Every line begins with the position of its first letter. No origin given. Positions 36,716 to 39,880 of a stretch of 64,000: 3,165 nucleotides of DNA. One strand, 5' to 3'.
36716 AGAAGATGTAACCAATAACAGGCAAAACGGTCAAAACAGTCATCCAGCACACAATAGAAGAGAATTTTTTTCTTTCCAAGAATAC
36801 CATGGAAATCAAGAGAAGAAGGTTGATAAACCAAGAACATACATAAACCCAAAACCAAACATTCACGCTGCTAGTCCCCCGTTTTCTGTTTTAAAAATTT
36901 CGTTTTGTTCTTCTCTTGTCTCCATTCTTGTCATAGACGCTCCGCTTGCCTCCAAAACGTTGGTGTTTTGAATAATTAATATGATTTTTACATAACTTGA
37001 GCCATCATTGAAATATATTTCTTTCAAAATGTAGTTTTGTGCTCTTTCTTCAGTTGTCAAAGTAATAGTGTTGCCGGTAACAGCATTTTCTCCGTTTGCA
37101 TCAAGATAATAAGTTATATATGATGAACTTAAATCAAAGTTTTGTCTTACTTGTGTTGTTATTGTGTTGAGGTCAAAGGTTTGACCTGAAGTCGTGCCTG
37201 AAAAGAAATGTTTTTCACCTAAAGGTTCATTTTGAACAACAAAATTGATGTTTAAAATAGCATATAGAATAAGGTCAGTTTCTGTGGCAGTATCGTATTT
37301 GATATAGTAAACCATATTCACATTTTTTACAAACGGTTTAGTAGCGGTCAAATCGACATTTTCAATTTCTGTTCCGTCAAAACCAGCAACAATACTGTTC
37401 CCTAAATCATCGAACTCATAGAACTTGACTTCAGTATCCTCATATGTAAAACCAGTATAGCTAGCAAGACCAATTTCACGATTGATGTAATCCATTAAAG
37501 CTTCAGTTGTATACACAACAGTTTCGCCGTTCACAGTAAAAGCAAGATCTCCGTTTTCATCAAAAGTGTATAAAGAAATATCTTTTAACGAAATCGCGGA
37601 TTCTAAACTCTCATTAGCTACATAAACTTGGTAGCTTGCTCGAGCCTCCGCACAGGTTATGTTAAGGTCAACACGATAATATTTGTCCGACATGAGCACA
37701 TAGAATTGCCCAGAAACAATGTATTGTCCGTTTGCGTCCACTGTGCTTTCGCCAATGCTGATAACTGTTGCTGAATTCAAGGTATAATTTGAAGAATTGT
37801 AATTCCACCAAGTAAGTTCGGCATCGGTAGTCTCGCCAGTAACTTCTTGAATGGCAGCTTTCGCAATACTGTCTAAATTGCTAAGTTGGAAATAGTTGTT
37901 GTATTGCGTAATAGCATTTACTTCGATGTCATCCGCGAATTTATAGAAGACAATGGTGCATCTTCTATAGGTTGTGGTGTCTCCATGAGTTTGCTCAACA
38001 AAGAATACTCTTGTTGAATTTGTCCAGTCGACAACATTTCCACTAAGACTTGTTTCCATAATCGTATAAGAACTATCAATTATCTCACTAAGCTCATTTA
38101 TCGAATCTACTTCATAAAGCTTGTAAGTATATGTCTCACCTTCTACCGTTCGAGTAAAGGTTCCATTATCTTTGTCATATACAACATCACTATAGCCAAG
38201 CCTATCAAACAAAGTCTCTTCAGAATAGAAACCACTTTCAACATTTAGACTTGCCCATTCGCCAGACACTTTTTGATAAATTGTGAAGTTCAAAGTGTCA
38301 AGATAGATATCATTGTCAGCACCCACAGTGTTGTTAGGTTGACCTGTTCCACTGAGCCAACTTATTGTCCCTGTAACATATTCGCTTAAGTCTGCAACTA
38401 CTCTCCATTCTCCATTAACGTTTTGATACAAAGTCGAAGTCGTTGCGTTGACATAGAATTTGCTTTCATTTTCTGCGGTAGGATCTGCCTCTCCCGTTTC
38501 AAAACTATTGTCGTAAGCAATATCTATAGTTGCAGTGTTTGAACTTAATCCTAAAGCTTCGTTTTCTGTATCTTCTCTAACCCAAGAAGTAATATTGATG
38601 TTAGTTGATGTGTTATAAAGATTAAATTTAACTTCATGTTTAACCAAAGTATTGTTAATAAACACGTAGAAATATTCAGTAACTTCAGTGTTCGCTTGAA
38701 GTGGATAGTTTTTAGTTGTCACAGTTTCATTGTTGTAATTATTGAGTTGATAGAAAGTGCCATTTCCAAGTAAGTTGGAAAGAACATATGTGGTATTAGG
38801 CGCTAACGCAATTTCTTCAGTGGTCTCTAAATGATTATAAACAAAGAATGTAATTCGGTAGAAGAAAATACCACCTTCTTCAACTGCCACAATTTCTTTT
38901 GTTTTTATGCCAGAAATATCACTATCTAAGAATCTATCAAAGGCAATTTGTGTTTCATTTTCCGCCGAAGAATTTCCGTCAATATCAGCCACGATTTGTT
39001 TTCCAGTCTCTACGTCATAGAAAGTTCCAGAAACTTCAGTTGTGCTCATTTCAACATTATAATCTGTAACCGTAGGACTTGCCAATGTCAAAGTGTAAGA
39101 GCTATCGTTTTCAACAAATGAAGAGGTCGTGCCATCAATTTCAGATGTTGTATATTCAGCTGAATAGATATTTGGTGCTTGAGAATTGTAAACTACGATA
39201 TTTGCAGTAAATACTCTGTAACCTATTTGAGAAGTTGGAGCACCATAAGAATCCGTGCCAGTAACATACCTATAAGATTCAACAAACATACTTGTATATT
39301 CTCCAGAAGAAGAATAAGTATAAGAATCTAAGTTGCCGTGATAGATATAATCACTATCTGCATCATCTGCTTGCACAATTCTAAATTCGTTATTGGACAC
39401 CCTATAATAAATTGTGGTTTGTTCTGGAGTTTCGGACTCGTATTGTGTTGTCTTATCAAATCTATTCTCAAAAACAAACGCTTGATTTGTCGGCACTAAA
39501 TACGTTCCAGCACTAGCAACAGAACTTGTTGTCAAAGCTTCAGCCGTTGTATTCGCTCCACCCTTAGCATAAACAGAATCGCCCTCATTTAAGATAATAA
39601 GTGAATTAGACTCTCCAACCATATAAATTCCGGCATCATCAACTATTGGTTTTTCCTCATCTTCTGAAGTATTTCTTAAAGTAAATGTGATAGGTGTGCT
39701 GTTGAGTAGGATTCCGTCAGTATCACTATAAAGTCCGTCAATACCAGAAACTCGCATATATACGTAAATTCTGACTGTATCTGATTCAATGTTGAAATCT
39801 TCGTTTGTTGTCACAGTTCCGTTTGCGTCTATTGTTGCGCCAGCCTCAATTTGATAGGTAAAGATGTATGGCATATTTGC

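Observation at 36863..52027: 5054-aa giant membrane-anchored protein occupying about 24% of the window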

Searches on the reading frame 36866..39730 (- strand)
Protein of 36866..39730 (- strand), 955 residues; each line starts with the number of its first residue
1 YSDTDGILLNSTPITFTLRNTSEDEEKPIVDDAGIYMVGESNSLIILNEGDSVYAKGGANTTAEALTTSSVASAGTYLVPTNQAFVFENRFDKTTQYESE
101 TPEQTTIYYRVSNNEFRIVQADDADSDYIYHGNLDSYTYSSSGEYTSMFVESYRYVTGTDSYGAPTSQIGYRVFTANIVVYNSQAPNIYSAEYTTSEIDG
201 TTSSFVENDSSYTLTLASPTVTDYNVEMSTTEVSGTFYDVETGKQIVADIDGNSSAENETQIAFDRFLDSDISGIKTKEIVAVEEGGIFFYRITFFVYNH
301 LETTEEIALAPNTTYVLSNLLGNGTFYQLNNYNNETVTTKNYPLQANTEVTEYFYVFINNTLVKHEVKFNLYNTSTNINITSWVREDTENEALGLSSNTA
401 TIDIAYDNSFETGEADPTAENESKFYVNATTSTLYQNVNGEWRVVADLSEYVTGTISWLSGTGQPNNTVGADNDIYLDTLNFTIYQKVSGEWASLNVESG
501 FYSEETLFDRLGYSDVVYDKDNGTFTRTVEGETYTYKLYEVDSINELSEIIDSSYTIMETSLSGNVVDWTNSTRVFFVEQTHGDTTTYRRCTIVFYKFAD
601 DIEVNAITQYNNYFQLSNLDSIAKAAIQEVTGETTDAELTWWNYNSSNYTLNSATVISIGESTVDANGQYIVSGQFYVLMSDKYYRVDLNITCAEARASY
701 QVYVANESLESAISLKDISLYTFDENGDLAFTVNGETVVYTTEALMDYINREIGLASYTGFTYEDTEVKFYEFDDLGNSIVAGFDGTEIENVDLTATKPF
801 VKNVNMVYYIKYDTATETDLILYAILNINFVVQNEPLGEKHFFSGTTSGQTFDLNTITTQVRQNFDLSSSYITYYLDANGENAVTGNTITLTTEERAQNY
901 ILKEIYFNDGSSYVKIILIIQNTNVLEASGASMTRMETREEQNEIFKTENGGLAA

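Call 105: find_homologous_proteins(query=A10, max_evalue=0.001)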
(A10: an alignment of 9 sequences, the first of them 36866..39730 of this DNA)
Query A10 (9 sequences): 8000 candidates shared short words with the query, none scored E <= 0.001.

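Call 106: search_solved_structures(query=A10, max_evalue=5)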
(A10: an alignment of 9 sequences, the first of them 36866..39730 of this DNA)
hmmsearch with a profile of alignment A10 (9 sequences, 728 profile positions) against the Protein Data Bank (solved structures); distinct sequences matched with E-value up to 5: 4.
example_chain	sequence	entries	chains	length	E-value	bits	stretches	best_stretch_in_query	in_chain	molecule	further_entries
4r3v_A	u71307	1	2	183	0.43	12.1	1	306-333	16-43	Karilysin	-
2xs3_A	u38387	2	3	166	0.51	11.8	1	307-333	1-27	KARILYSIN PROTEASE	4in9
2xs4_A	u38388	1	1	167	0.52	11.8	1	307-333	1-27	KARILYSIN PROTEASE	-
8b2q_A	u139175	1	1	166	0.73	11.3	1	307-333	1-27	Karilysin long form Kly38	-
